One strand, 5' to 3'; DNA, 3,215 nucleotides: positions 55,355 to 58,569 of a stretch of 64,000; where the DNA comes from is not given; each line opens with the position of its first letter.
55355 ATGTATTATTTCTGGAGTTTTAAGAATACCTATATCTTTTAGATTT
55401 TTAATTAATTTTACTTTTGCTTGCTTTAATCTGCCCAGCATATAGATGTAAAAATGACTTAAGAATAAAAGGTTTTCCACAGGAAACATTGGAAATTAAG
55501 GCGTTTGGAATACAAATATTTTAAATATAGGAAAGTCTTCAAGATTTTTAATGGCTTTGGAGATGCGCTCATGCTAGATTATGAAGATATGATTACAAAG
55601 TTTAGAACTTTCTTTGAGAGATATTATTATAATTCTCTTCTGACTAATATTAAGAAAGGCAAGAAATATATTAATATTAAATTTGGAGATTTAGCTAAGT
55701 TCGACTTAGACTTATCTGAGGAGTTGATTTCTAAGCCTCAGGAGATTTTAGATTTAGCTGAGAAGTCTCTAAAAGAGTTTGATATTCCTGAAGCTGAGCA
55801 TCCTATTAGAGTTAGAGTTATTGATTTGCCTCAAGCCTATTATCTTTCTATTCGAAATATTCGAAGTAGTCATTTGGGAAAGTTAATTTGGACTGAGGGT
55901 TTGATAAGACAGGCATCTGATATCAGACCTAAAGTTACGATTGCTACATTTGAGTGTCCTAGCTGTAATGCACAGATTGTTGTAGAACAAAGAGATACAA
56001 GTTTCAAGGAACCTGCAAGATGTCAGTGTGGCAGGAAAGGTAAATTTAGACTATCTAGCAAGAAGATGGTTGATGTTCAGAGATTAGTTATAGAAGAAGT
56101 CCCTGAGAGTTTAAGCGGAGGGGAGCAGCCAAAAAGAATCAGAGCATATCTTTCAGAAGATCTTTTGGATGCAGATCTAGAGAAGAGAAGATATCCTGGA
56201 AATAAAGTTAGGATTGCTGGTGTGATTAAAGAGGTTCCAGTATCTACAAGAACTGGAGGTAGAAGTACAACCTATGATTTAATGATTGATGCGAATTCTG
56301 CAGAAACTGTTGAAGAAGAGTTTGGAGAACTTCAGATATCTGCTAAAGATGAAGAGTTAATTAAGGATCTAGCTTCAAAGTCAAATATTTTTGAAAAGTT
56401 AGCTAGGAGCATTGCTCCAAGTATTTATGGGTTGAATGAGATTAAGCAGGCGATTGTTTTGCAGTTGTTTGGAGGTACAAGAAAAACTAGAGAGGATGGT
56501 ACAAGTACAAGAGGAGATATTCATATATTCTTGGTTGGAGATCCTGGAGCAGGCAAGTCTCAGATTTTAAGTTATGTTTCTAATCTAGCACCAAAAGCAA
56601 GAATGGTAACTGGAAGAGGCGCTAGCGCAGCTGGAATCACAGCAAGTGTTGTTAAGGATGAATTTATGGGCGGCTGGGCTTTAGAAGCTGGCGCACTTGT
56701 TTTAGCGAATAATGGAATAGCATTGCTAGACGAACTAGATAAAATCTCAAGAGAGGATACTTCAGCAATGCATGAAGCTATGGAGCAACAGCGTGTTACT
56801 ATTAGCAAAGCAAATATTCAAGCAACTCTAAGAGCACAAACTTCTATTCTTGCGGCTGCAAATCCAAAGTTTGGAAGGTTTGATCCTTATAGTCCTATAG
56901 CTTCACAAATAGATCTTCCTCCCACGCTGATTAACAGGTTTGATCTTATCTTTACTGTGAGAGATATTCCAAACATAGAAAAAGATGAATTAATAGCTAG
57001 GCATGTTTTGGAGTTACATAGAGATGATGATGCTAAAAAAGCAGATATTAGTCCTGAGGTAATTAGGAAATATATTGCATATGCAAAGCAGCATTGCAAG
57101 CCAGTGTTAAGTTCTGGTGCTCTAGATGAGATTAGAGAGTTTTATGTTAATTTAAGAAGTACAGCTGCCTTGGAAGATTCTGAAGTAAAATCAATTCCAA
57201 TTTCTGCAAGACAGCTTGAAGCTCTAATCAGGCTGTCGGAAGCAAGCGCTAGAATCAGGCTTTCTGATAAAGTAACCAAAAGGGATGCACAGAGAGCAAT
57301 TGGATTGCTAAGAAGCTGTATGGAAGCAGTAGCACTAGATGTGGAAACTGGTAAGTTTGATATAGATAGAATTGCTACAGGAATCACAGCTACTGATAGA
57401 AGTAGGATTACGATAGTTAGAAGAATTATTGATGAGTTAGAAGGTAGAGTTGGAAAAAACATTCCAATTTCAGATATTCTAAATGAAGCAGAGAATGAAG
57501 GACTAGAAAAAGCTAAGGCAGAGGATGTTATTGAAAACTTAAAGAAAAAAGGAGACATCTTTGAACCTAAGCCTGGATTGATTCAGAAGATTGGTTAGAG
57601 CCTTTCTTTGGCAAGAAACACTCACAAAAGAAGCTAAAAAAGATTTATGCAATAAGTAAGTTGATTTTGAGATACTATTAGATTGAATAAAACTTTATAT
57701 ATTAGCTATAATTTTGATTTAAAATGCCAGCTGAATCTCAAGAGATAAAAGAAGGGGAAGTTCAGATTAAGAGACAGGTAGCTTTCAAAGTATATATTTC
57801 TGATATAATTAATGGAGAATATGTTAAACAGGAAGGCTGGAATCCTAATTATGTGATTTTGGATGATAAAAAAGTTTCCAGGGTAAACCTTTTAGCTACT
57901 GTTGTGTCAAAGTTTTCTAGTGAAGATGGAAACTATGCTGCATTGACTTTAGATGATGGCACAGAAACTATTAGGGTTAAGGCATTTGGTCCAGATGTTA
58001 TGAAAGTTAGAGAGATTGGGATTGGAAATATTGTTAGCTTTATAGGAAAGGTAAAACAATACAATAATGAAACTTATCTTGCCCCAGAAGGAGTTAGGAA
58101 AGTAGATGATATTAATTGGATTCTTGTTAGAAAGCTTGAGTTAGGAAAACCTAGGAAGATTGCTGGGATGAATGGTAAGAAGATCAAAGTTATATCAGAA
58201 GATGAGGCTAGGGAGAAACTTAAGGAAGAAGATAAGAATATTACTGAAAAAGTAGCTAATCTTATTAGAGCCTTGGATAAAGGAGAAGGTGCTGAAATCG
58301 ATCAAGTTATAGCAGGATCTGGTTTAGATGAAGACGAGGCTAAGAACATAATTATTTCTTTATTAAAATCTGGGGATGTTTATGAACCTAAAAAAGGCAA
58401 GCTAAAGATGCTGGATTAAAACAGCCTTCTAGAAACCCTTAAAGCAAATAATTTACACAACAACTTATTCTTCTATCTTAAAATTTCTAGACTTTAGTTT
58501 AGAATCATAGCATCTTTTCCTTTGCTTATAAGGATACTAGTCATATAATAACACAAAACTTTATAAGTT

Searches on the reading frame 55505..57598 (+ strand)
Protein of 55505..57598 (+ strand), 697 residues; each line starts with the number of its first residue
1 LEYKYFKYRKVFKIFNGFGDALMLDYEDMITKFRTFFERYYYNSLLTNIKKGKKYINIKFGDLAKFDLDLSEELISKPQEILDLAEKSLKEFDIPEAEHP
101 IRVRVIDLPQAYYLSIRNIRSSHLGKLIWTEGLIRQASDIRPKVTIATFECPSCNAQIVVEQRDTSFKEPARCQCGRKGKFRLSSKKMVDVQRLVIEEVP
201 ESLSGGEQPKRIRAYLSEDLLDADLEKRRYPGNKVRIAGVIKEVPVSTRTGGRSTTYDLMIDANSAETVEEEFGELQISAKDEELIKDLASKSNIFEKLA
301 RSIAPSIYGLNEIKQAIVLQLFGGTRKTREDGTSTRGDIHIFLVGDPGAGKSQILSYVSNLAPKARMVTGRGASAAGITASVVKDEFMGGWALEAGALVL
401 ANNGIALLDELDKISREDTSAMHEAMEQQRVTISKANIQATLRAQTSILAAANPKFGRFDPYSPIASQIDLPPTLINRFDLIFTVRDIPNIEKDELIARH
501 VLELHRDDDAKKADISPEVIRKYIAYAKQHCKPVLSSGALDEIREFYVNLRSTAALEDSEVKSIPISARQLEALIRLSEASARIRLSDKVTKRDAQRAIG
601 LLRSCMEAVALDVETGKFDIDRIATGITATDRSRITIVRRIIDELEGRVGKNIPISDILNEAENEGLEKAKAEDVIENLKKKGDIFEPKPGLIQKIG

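Call 26: find_related_loci(query=window:55505-57598:+, collection=genome_contigs, flank=10000)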
Query window:55505-57598:+ (697 aa) in genome_contigs; peptide patterns used: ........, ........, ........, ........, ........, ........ (x = any residue, [..] = any of these).
599 stretches matched a pattern (row limit reached: there are more); 557 encode a relative of the query (tblastn E <= 1e-3); the best 80 are kept; 80 distinct loci.
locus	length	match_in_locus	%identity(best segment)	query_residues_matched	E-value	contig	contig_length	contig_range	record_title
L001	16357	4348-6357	65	28-697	0e+0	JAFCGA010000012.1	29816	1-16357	Candidatus Pacearchaeota archaeon isolate Meg22_46_Bin_225 Meg22_46_Bin_225_scaffold_1473, whole genome shotgun sequence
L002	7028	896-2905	65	27-696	0e+0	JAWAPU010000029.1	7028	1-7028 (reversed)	MAG: Candidatus Nanoarchaeia archaeon isolate SZTDM-2_201709_bins_148 SZTDM-2_201709_bins_148_scaffold_29, whole genome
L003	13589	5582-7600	58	22-696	0e+0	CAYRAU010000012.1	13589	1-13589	MAG TPA_asm: Candidatus Woesearchaeota archaeon isolate SRP050083_co3_231 genome assembly, contig: NODE_3700_length_1358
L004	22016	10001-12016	63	28-697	0e+0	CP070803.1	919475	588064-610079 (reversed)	MAG: Candidatus Woesearchaeota archaeon isolate bin1342 chromosome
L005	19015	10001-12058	56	1-689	0e+0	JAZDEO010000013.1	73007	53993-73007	MAG: archaeon isolate MEGAHIT-group-0.155 k141_8675571, whole genome shotgun sequence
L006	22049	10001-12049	56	12-695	0e+0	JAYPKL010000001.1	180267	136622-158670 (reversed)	MAG: Candidatus Woesearchaeota archaeon isolate 139576_S177_concoct_bins.tsv.011 NODE_23_length_180267_cov_6.865569, who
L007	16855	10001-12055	56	15-695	0e+0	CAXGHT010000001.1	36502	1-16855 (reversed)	MAG TPA_asm: uncultured archaeon isolate ERR594290_metabat2_61 genome assembly, contig: ERZ5402418.253, whole genome sho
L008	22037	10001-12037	53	14-696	0e+0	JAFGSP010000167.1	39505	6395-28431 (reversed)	MAG: Candidatus Woesearchaeota archaeon isolate Zod_Metabat.908 k87_12298246, whole genome shotgun sequence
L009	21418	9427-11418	56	27-696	0e+0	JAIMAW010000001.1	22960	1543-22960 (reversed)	MAG: Candidatus Pacearchaeota archaeon isolate HOT.MB2.108 Contig1, whole genome shotgun sequence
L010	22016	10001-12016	52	26-696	0e+0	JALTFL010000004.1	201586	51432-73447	MAG: Nanobdellati archaeon isolate S014_metabat2_scaf2bin.107 S014_NODE_2_length_201586_cov_24.205655, whole genome shot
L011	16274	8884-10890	54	22-696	0e+0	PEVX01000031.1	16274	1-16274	MAG: Candidatus Pacearchaeota archaeon CG06_land_8_20_14_3_00_35_12 CG06_land_8_20_14_3.00_150_scaffold_1414_c, whole ge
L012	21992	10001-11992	55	27-696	0e+0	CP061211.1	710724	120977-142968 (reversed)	MAG: Candidatus Pacearchaeota archaeon isolate Pace33H chromosome, complete genome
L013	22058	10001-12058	52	14-696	0e+0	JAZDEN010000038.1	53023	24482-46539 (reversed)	MAG: archaeon isolate MEGAHIT-group-0.152 k141_7835450, whole genome shotgun sequence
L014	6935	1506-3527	52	24-694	0e+0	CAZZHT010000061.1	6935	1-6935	MAG TPA_asm: uncultured Methanosarcinales archaeon isolate binchicken_co164_180 genome assembly, contig: NODE_4864_lengt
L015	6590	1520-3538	52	24-696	0e+0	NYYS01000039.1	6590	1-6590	MAG: Candidatus Woesearchaeota archaeon isolate ARS73 MHASMcontig_619465, whole genome shotgun sequence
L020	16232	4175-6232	52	8-696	0e+0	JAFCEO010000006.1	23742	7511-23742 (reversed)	Candidatus Pacearchaeota archaeon isolate Meg22_1214_Bin_14 Meg22_1214_Bin_14_scaffold_6118, whole genome shotgun sequen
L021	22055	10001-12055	52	6-696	0e+0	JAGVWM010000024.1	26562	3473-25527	Candidatus Pacearchaeota archaeon isolate RIFCSPHIGHO2_01_FULL_29_23 rifcsphigho2_01_scaffold_37840, whole genome shotgu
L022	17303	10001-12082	52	6-695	0e+0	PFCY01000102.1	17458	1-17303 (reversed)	MAG: Candidatus Pacearchaeota archaeon CG10_big_fil_rev_8_21_14_0_10_32_14 CG10_8_21_14_0.10_scaffold_3798_c, whole geno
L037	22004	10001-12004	52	24-697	0e+0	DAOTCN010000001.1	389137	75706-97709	MAG TPA_asm: Candidatus Paceibacterota bacterium isolate AMR_MDS_3180 NODE_13_length_389137_cov_9.135789, whole genome s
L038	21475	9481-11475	51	27-696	0e+0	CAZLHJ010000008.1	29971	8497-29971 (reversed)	MAG TPA_asm: Candidatus Woesearchaeota archaeon isolate SRP093185_co1_88 genome assembly, contig: NODE_777_length_29971_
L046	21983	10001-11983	53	27-693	0e+0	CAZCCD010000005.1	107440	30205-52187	MAG TPA_asm: Candidatus Woesearchaeota archaeon isolate binchicken_co38_509 genome assembly, contig: NODE_474_length_107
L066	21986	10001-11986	51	27-696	0e+0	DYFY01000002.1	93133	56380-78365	MAG TPA_asm: Candidatus Parvarchaeum sp. isolate BE2012_37_19 Afr_mines_BE2012_129_length_93133_cov_8_268151, whole geno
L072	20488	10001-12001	51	24-696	0e+0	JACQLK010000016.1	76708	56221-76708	MAG: Candidatus Pacearchaeota archaeon isolate NC_groundwater_1201_Ag_S-0.1um_38_135 S_p1_S3_coassembly_k141_1249016, wh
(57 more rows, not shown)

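Call 64: search_protein_families(library=pfam, proteins=[L020:8648-9406:-, L021:4861-5412:+, L022:1397-1999:-, L066:4838-5365:+, L072:2619-3383:+, L046:19982-20671:-, L037:20594-21430:+, L038:18823-19698:-], max_evalue=0.01)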
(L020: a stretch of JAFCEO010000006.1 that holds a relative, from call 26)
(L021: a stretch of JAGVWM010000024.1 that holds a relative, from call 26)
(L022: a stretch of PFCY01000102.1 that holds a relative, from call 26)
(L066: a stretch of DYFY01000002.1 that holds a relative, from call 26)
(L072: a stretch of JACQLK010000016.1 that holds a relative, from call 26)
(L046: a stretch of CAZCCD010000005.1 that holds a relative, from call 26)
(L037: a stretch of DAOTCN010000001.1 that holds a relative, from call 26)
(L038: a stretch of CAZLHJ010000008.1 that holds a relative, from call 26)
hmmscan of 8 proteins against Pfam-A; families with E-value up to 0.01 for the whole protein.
L020:8648-9406:- (253 aa): 3 families
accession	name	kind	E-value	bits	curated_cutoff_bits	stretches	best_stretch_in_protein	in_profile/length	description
PF01909.29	NTP_transf_2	-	7.9e-07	29.8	21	1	23-86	1-47/93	Nucleotidyltransferase domain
PF18765.7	Polbeta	-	6.1e-05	23.5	26.9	1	25-83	2-58/93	Polymerase beta, Nucleotidyltransferase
PF19332.4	RNF180_C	-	0.0072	17.1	27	0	162-194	19-51/101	E3 ubiquitin-protein ligase RNF180 C-terminus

L021:4861-5412:+ (184 aa): 4 families
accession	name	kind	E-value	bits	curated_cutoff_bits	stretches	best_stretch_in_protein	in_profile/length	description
PF18765.7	Polbeta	-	5.6e-08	33.3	26.9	1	97-177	11-87/93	Polymerase beta, Nucleotidyltransferase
PF01909.29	NTP_transf_2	-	2.8e-07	31.3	21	1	92-159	10-73/93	Nucleotidyltransferase domain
PF22600.2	MTPAP-like_central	-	3.5e-05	24.3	27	1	76-162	21-98/139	Poly(A) RNA polymerase, mitochondrial-like, central palm domain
PF13412.12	HTH_24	-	0.0023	17.9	21.9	1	26-52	21-47/48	Winged helix-turn-helix DNA-binding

L022:1397-1999:- (201 aa): 4 families
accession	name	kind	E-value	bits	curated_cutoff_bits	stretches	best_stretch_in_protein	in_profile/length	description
PF01909.29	NTP_transf_2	-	1.2e-11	45.3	21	1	107-164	15-80/93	Nucleotidyltransferase domain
PF18765.7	Polbeta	-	1e-10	42.1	26.9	1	108-186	15-89/93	Polymerase beta, Nucleotidyltransferase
PF22600.2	MTPAP-like_central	-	4.5e-06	27.2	27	1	97-154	30-89/139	Poly(A) RNA polymerase, mitochondrial-like, central palm domain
PF22014.2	DUF6932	-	1.9e-05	25.6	27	1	91-148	37-94/142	Family of unknown function (DUF6932)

L066:4838-5365:+ (176 aa): 4 families
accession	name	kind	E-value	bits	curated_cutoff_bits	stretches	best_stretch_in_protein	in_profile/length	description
PF18765.7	Polbeta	-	2.1e-10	41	26.9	1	89-153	3-68/93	Polymerase beta, Nucleotidyltransferase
PF01909.29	NTP_transf_2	-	2.7e-09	37.7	21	1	93-156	8-80/93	Nucleotidyltransferase domain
PF22600.2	MTPAP-like_central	-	0.0024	18.4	27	1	91-142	34-71/139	Poly(A) RNA polymerase, mitochondrial-like, central palm domain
PF13412.12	HTH_24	-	0.0088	16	21.9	0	8-53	5-48/48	Winged helix-turn-helix DNA-binding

L072:2619-3383:+ (255 aa): 4 families
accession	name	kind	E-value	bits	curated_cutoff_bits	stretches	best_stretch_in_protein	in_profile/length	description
PF01909.29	NTP_transf_2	-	8e-09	36.2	21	1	58-117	14-74/93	Nucleotidyltransferase domain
PF18765.7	Polbeta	-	5.2e-07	30.2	26.9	1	46-117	2-66/93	Polymerase beta, Nucleotidyltransferase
PF09853.14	DUF2080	-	5.7e-05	23.2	21.5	1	8-34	18-44/50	Putative transposon-encoded protein (DUF2080)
PF22600.2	MTPAP-like_central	-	0.0054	17.3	27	0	42-95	24-76/139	Poly(A) RNA polymerase, mitochondrial-like, central palm domain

L046:19982-20671:- (230 aa): 9 families
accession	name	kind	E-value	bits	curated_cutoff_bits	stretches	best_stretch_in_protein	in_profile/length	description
PF18765.7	Polbeta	-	3.1e-10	40.5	26.9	1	129-198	7-76/93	Polymerase beta, Nucleotidyltransferase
PF01909.29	NTP_transf_2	-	1.3e-07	32.4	21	1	140-192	18-75/93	Nucleotidyltransferase domain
PF25212.1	HVO_A0114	-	2.2e-05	24.6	27.6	1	23-84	10-69/84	HVO_A0114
PF12802.13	MarR_2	-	8.7e-05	23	27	1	40-87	10-56/61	MarR family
PF22600.2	MTPAP-like_central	-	0.00011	22.7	27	1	124-190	28-95/139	Poly(A) RNA polymerase, mitochondrial-like, central palm domain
PF20879.2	SidM_N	-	0.00054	19.8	27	1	142-186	65-108/285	SidM, N-terminal domain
PF08279.18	HTH_11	-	0.00072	19.8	25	1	37-78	2-42/55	HTH domain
PF13412.12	HTH_24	-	0.002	18.1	21.9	1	35-82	3-48/48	Winged helix-turn-helix DNA-binding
PF03445.19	DUF294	-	0.0064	16.8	21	1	134-185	47-97/138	Putative nucleotidyltransferase DUF294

L037:20594-21430:+ (279 aa): 3 families
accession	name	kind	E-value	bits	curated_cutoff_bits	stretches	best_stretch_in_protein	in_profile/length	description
PF01909.29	NTP_transf_2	-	8.4e-09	36.2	21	1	41-96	10-66/93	Nucleotidyltransferase domain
PF18765.7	Polbeta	-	9.5e-08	32.6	26.9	1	44-83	11-49/93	Polymerase beta, Nucleotidyltransferase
PF22600.2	MTPAP-like_central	-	0.0054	17.3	27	1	46-77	41-70/139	Poly(A) RNA polymerase, mitochondrial-like, central palm domain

L038:18823-19698:- (292 aa): 2 families
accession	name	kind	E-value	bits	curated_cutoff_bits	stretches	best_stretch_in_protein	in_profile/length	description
PF01909.29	NTP_transf_2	-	5.3e-05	24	21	1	49-86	9-45/93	Nucleotidyltransferase domain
PF18765.7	Polbeta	-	0.0024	18.4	26.9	1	56-90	15-43/93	Polymerase beta, Nucleotidyltransferase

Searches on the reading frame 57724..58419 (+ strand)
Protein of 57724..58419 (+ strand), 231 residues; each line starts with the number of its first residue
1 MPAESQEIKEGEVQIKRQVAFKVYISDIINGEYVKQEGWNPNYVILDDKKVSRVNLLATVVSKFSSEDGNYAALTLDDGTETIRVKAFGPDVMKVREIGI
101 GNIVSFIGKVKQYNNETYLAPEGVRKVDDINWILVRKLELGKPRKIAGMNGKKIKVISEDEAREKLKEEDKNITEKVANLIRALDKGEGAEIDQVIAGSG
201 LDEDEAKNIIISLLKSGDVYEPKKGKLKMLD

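Call 16: search_protein_families(library=pfam, proteins=[window:57724-58419:+], max_evalue=0.01)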
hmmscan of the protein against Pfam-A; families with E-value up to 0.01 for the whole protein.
window:57724-58419:+ (231 aa): 2 families
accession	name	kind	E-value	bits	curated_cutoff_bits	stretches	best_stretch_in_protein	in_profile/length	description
PF01336.31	tRNA_anti-codon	-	3.6e-06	27.3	27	1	60-118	7-66/75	OB-fold nucleic acid binding domain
PF16100.11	RMI2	-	0.0067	16.6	29.4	0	50-117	37-101/132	RecQ-mediated genome instability protein 2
